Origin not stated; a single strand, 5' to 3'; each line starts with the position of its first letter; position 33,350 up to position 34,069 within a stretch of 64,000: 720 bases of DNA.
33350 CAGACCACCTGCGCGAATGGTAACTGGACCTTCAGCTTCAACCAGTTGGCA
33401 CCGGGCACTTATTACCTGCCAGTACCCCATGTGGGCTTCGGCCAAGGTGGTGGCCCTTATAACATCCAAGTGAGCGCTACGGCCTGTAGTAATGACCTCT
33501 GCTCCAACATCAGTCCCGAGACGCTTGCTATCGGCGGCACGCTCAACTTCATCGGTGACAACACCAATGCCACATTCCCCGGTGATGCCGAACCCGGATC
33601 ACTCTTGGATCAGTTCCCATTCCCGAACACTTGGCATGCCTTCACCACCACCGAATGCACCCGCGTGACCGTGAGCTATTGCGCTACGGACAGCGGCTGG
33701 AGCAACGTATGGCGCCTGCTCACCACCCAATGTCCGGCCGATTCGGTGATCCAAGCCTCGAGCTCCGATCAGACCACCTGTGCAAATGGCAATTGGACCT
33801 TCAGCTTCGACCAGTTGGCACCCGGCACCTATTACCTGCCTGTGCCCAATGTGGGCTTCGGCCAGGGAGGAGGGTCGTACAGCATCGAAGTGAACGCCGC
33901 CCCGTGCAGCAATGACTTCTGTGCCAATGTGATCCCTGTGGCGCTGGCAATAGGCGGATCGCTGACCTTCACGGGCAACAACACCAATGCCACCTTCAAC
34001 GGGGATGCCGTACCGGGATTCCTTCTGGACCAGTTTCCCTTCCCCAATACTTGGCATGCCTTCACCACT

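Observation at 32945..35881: T9SS cargo protein built from seven near-identical 140-aa modules with six conserved Cys each, a module I cannot place in a known family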

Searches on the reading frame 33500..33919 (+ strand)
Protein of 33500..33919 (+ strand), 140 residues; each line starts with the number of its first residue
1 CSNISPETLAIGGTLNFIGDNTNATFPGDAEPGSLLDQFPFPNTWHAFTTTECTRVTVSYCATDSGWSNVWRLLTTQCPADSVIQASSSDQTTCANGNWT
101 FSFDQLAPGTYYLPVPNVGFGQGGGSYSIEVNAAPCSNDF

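Call 7: search_protein_families(library=pfam, proteins=[window:33500-33919:+], max_evalue=1)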
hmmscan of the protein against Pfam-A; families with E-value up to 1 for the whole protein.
seq(140 aa): 2 families
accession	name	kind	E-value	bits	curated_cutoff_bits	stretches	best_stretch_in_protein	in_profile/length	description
PF04151.21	PPC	-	0.00056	21.2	25.9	1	44-113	3-66/70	Bacterial pre-peptidase C-terminal domain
PF13620.12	CarboxypepD_reg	-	0.056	14.2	32.3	1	87-124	26-63/82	Carboxypeptidase regulatory-like domain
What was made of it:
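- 33500..33919 (+): Module 2 (aa 186-325); the copy that was modelled. PPC 21.2 bits, E 5.6e-4 (call 7).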

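Call 12: search_solved_structures(query=window:33500-33919:+, max_evalue=10, show_alignments=2)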
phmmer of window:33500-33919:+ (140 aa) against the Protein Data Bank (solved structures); distinct sequences matched with E-value up to 10: 5.
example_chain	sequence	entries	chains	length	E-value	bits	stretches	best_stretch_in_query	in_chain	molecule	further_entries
4ivi_A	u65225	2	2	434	0.25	14.6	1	104-124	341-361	Carboxylesterase | Carboxylesterases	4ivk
3krb_A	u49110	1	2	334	0.68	13.2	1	14-48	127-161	Aldose reductase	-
2cy3_A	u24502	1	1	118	1.2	12.3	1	27-57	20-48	CYTOCHROME C3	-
1jqd_A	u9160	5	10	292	1.3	12.2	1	46-96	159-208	Histamine N-Methyltransferase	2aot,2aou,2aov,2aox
1jqe_A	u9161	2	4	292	1.3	12.2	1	46-96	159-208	Histamine N-Methyltransferase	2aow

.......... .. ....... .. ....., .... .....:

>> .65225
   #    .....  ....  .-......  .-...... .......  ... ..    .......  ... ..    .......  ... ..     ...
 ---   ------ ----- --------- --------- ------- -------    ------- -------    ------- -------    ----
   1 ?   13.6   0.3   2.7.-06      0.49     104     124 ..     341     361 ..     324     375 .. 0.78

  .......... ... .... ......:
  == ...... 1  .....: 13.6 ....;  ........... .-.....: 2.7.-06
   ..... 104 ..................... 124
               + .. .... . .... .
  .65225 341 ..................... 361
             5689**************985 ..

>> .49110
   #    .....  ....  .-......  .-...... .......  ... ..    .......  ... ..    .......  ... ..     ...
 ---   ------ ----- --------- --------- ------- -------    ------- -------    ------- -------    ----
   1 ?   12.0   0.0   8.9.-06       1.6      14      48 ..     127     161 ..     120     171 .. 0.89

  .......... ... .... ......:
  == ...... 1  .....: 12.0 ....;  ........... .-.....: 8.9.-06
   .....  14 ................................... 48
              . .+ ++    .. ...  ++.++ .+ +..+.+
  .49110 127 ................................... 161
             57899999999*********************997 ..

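Call 16: search_solved_structures(query=A1, max_evalue=10, show_alignments=3)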
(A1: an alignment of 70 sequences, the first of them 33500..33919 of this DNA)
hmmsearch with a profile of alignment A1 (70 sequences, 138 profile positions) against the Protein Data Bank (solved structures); distinct sequences matched with E-value up to 10: 5.
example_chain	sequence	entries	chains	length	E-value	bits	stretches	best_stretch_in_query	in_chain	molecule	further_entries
6ew1_A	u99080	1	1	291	0.013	18.3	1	86-134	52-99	Filamin-A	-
4m9p_A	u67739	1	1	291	0.056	16.2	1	86-134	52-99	Filamin-A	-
6iij_B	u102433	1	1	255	0.64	12.8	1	13-63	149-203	VP2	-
6aks_B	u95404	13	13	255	0.77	12.5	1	13-63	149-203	VP2 | Capsid protein VP2 | Genome polyprotein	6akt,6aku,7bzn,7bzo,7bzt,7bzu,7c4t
4hpk_A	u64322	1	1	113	1.9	11.3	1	93-130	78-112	Collagenase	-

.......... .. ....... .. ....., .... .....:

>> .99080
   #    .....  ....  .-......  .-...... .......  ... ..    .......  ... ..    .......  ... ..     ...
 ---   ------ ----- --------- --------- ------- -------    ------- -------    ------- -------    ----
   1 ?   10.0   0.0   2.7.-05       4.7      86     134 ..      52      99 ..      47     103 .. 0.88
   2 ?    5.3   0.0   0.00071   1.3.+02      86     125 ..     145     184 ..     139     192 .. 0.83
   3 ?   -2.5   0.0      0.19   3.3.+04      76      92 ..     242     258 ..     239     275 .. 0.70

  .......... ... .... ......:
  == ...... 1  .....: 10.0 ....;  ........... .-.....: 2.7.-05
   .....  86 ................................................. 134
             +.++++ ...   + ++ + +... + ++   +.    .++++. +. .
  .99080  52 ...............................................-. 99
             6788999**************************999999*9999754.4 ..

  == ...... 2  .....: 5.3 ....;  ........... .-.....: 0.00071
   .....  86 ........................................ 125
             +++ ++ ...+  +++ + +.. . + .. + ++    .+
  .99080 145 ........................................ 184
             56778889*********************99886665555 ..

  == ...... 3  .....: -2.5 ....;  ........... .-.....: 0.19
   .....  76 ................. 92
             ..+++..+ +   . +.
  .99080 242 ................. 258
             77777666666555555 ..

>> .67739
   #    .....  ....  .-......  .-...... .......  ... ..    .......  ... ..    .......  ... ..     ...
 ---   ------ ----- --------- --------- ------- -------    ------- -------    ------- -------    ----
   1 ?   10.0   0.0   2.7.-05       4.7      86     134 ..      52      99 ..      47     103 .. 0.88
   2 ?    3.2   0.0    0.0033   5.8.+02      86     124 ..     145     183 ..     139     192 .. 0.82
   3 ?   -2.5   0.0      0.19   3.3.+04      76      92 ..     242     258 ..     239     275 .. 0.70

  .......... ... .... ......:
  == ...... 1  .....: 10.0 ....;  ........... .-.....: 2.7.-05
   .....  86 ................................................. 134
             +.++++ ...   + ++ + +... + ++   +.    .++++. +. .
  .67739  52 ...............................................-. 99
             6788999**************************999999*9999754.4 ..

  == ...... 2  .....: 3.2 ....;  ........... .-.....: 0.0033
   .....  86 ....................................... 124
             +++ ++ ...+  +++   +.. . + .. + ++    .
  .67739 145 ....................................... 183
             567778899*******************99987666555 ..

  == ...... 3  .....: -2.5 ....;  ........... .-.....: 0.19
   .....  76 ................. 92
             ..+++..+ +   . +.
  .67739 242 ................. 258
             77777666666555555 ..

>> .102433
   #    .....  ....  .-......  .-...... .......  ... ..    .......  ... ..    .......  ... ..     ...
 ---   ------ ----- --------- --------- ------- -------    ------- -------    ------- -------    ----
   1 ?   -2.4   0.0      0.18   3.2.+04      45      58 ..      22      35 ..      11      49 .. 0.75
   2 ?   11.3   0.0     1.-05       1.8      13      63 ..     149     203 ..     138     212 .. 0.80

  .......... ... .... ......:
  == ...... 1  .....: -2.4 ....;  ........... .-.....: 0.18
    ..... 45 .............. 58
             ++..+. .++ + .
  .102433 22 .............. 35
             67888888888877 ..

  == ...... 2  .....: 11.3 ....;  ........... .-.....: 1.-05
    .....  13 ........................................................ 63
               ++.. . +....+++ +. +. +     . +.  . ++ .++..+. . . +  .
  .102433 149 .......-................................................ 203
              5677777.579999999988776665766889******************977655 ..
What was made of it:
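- Tried and rejected: The single module (call 12) and the 70-sequence profile (call 16) gave nothing significant.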

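Call 20: predict_structure(alignment_id=A1)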
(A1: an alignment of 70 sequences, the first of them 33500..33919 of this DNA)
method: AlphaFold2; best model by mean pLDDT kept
length: 140 residues; sequences in the alignment: 70
mean_pLDDT: 92.7   pTM: 0.87
mean pLDDT of the five models: 92.7, 92.6, 92.1, 91.9, 91.2
residues with pLDDT >= 90: 111; 70-90: 25; 50-70: 3; < 50: 1
segments of 3 or more residues with pLDDT < 50: none
pLDDT, mean of each block of 10 residues (from residue 1): 95 97 91 90 96 98 86 95 96 93 97 90 87 86
secondary structure, 60 per line:
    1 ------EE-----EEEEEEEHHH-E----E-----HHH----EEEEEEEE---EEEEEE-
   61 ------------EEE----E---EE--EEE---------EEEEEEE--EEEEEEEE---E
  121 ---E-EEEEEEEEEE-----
elements in order: E14-20 E43-50 E54-59 E73-75 E88-90 E100-106 E109-116 E126-135
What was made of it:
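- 33500..33919 (+): AF2 pLDDT 92.7, pTM 0.87 (call 20).
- AF2 model with pLDDT 92.7 and pTM 0.87, all-beta: call 20.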

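Call 23: fold_search(model_id=the predicted structure, library=pdb)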
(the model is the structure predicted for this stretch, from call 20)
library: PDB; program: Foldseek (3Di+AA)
matches with E <= 10: 916; with E <= 0.001: 0
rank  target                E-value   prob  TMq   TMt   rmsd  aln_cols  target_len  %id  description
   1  1nqj_A                2.3e-03  1.00  0.44  0.59   6.6       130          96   15  CRYSTAL STRUCTURE OF CLOSTRIDIUM HISTOLYTICUM COLG COLLAGENASE COLLAGEN-BINDING DOMAIN 3B AT 1.0 ANGSTROM RESOLUTION I (released 2003-04-15)
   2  4qaw_D                4.4e-03  0.75  0.31  0.12  10.7       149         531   15  Structure of modular Xyn30D from Paenibacillus barcinonensis (released 2014-10-08)
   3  8u5e_A                7.8e-03  0.97  0.40  0.45   7.1       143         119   11  Crystal Structure of C-terminal domain of Clostridium perfringens Enterotoxin in Space Group P 21 21 21 (released 2023-12-20)
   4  8u5d_B                1.7e-02  0.95  0.41  0.44   6.9       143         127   11  Crystal Structure of C-terminal domain of Clostridium perfringens Enterotoxin in Space Group P 41 21 2 (released 2023-12-20)
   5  4zmh_B                2.0e-02  0.84  0.35  0.08   6.6       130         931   13  Crystal structure of a five-domain GH115 alpha-Glucuronidase from the Marine Bacterium Saccharophagus degradans 2-40T (released 2016-05-04)
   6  9j7x                  2.1e-02  0.91  0.39  0.44   7.7       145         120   11  Crystal structure of quintuple mutant C terminal fragment of Clostridium perfringens enterotoxin (C-CPEm19) (released 2025-06-18)
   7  4qaw_E                2.5e-02  0.54  0.32  0.12  10.8       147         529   12  Structure of modular Xyn30D from Paenibacillus barcinonensis (released 2014-10-08)
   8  9pzi_H                2.8e-02  0.89  0.41  0.44   7.3       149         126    9  Crystal Structure of synthetic antibody COP-2 in complex with the C-terminal domain of Clostridium perfringens enterot (released 2025-08-20)
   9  8u5e_D                3.0e-02  0.90  0.40  0.43   7.0       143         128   11  Crystal Structure of C-terminal domain of Clostridium perfringens Enterotoxin in Space Group P 21 21 21 (released 2023-12-20)
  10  4qaw_H                3.4e-02  0.44  0.31  0.12  10.3       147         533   13  Structure of modular Xyn30D from Paenibacillus barcinonensis (released 2014-10-08)
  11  4bz4_B                3.4e-02  0.11  0.19  0.14  16.5       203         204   10  CorA is a surface-associated copper-binding protein important in Methylomicrobium album BG8 copper acquisition (released 2014-02-19)
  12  5ckn_A                3.5e-02  0.80  0.38  0.23   8.9       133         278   14  The CUB1-EGF-CUB2 domains of rat MBL-associated serine protease-2 (MASP-2) bound to Ca2+ (released 2017-01-18)
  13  4qaw_A                3.5e-02  0.41  0.30  0.12  11.5       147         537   13  Structure of modular Xyn30D from Paenibacillus barcinonensis (released 2014-10-08)
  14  2w46_A                4.0e-02  0.57  0.34  0.35  11.1       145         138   16  CBM35 from Cellvibrio japonicus Abf62 (released 2009-01-27)
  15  4qaw_C                4.0e-02  0.35  0.30  0.12  10.2       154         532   16  Structure of modular Xyn30D from Paenibacillus barcinonensis (released 2014-10-08)
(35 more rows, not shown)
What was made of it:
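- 33500..33919 (+): Foldseek best hit 1nqj_A, the ColG collagen-binding domain (call 23).
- On PPC domain (PF04151): The best PDB hit is the ColG CBD 1nqj_A (prob 1.0), but with E 2.3e-3, TM 0.44/0.59 and rmsd 6.6 A (call 23).
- Closest known: Pfam PF04151 PPC. Same: It is the best Foldseek PDB hit (prob 1.0, call 23).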

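Call 36: search_protein_representatives(alignment_id=A1)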
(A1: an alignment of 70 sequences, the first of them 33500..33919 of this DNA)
Query: 70 sequences, 138 profile positions. Proteins with E-value up to 0.001 (for the whole library): 2150; up to 1e-10: 955; up to 1e-30: 258. The best 150 are listed.
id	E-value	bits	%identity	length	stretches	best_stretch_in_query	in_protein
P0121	1.7e-285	947.6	-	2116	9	1-132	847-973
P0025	4.7e-269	894.4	-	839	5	1-136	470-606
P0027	3.3e-253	843.0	-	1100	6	1-136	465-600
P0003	1.9e-252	840.5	-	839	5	1-136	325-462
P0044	7.6e-249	828.9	-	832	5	1-136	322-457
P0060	5.2e-209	699.9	-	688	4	1-136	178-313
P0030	4.8e-198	664.3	-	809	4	1-136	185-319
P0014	9.9e-198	663.3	-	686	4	1-136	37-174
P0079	1.1e-197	663.2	-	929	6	1-136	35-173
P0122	2.0e-177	597.5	-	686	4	1-136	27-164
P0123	1.5e-164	555.9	-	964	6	1-132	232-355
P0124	7.3e-161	543.9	-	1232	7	1-135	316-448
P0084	3.2e-155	525.6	-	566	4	1-135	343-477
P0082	7.4e-152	514.7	-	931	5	1-136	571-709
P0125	1.9e-150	510.2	-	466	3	1-136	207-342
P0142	3.8e-89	311.6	-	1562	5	1-136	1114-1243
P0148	1.1e-82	290.6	-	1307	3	1-136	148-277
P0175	1.5e-68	244.9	-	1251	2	1-136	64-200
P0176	5.3e-68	243.1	-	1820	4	1-136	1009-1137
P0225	2.3e-46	173.0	-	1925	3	7-133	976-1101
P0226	7.2e-46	171.4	-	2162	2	1-134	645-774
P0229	9.2e-45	167.8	-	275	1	1-136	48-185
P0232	2.0e-43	163.4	-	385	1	1-135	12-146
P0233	2.8e-43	163.0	-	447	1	1-136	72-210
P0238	4.5e-43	162.3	-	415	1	1-135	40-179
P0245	4.4e-42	159.1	-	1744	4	1-131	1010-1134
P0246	4.5e-42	159.1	-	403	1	1-135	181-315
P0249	1.0e-41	157.9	-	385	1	1-136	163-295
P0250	1.4e-41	157.5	-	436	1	1-136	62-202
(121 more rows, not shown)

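Call 39: search_protein_families(library=pfam, proteins=[P0121, P0142, P0176, P0226, P0225], max_evalue=0.0001)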
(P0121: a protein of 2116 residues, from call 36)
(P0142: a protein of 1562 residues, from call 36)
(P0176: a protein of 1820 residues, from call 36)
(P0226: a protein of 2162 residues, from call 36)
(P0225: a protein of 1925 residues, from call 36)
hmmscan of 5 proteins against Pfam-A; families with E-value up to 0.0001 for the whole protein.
P0121 (2116 aa): 3 families
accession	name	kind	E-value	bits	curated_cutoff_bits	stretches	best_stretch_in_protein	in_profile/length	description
PF18962.6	Por_Secre_tail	-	1.6e-14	54.4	27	1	2040-2106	2-66/75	Secretion system C-terminal sorting domain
PF02494.22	HYR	-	3.4e-09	37.3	21.7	1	1590-1666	2-78/81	HYR domain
PF09912.14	DUF2141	-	1.4e-07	31.9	24.4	0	389-417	39-67/112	Uncharacterized protein conserved in bacteria (DUF2141)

P0142 (1562 aa): 0 families

P0176 (1820 aa): 1 family
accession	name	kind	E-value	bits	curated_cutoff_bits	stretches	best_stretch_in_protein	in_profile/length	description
PF23759.1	GBD_T9SS_assoc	-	1.2e-07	32.4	27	0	1140-1206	1-73/116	Galactose binding domain-like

P0226 (2162 aa): 2 families
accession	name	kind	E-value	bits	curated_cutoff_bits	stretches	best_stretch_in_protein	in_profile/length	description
PF02412.23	TSP_3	-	6.4e-61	202.2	25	7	1417-1452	1-36/36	Thrombospondin type 3 repeat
PF18962.6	Por_Secre_tail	-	1.2e-08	35.6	27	1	2080-2160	1-75/75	Secretion system C-terminal sorting domain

P0225 (1925 aa): 2 families
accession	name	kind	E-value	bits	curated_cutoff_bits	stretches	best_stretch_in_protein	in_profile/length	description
PF20009.4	GEVED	-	2.2e-14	54.5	24.4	1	376-463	2-78/78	GEVED domain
PF18962.6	Por_Secre_tail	-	9.2e-09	35.9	27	1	1845-1921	1-72/75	Secretion system C-terminal sorting domain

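Call 40: search_protein_families(library=pfam, proteins=[P0229, P0232, P0233, P0238, P0246, P0249, P0250, P0175, P0148, P0245], max_evalue=0.0001)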
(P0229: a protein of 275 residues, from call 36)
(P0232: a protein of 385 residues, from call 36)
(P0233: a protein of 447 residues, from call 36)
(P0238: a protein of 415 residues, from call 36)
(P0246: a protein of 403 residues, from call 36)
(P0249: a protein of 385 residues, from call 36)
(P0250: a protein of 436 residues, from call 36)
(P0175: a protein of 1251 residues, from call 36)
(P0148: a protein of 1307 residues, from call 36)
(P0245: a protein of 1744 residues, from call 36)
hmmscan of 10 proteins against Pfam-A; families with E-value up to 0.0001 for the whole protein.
P0229 (275 aa): 1 family
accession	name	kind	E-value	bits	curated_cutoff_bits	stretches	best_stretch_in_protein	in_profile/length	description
PF18962.6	Por_Secre_tail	-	3.3e-10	40.6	27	1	200-274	1-75/75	Secretion system C-terminal sorting domain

P0232 (385 aa): 3 families
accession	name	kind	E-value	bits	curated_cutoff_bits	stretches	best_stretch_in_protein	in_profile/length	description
PF20009.4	GEVED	-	6.6e-22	78.5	24.4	1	216-291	1-77/78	GEVED domain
PF18962.6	Por_Secre_tail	-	8.3e-08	32.9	27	1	309-384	1-75/75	Secretion system C-terminal sorting domain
PF11589.14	DUF3244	-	1.1e-05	25.8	25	0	326-375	39-87/96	Domain of unknown function (DUF3244)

P0233 (447 aa): 2 families
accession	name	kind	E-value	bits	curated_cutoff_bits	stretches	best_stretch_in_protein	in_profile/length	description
PF18962.6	Por_Secre_tail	-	2.6e-10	40.9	27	1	372-446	1-75/75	Secretion system C-terminal sorting domain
PF23759.1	GBD_T9SS_assoc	-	3.4e-07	31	27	1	213-337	1-105/116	Galactose binding domain-like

P0238 (415 aa): 2 families
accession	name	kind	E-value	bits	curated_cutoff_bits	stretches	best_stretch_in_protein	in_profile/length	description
PF23759.1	GBD_T9SS_assoc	-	1.8e-09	38.4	27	1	184-305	2-105/116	Galactose binding domain-like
PF18962.6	Por_Secre_tail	-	4.5e-05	24.1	27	0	338-403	1-66/75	Secretion system C-terminal sorting domain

P0246 (403 aa): 1 family
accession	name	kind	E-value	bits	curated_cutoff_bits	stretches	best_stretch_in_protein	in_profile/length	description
PF23759.1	GBD_T9SS_assoc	-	7.9e-07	29.8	27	1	39-129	1-86/116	Galactose binding domain-like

P0249 (385 aa): 0 families

P0250 (436 aa): 3 families
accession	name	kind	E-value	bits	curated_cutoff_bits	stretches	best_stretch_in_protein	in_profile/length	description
PF18962.6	Por_Secre_tail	-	3.9e-17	62.7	27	1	361-433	1-73/75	Secretion system C-terminal sorting domain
PF23759.1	GBD_T9SS_assoc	-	9.1e-10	39.3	27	1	206-338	2-116/116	Galactose binding domain-like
PF11589.14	DUF3244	-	1.8e-05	25.1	25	0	370-426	31-87/96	Domain of unknown function (DUF3244)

P0175 (1251 aa): 2 families
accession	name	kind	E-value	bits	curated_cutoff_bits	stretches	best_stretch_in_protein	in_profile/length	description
PF20009.4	GEVED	-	6.6e-61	203.5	24.4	3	543-624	2-77/78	GEVED domain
PF18962.6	Por_Secre_tail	-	2.5e-05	24.9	27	1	1175-1250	1-75/75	Secretion system C-terminal sorting domain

P0148 (1307 aa): 3 families
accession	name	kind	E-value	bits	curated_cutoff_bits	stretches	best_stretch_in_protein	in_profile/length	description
PF20009.4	GEVED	-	1.7e-19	70.8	24.4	1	1131-1211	2-77/78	GEVED domain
PF23759.1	GBD_T9SS_assoc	-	1.3e-16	61.3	27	2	18-125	1-107/116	Galactose binding domain-like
PF18962.6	Por_Secre_tail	-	1.1e-05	26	27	1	1230-1305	1-75/75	Secretion system C-terminal sorting domain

P0245 (1744 aa): 1 family
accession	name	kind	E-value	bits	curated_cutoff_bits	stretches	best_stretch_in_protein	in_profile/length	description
PF00404.24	Dockerin_1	-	3.3e-05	24.4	22.9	1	1681-1727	2-49/57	Dockerin type I domain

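Call 41: search_protein_families(library=pfam, alignment_id=A1, max_evalue=0.01)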
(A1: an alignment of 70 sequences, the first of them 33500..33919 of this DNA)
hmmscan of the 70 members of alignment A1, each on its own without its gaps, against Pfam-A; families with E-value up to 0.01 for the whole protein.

A. member 1, window:33500-33919:+ (140 aa): 1 family
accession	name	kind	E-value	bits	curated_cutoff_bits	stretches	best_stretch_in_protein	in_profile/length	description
PF04151.21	PPC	-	0.00056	21.2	25.9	1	44-113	3-66/70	Bacterial pre-peptidase C-terminal domain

B. families by the number of members that match (of 70 scanned): 7 families
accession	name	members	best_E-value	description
PF04151.21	PPC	8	0.00038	Bacterial pre-peptidase C-terminal domain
PF24613.1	EGF_Hmr-1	3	0.0015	Cadherin-related hmr-1, EGF domain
PF23623.1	GBD_IRG7_N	1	0.0026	IRG7 N-terminal galactose binding domain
PF00801.26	PKD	1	0.0034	PKD domain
PF13620.12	CarboxypepD_reg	1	0.007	Carboxypeptidase regulatory-like domain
PF22058.2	X25_BaPul_like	1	0.0072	Pullulanase X25 domain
PF17210.9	SdrD_B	1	0.0072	SdrD B-like domain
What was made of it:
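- Closest known: Pfam PF04151 PPC. Different: Only 8 of 70 family modules hit PPC at E <= 0.01 (call 41).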
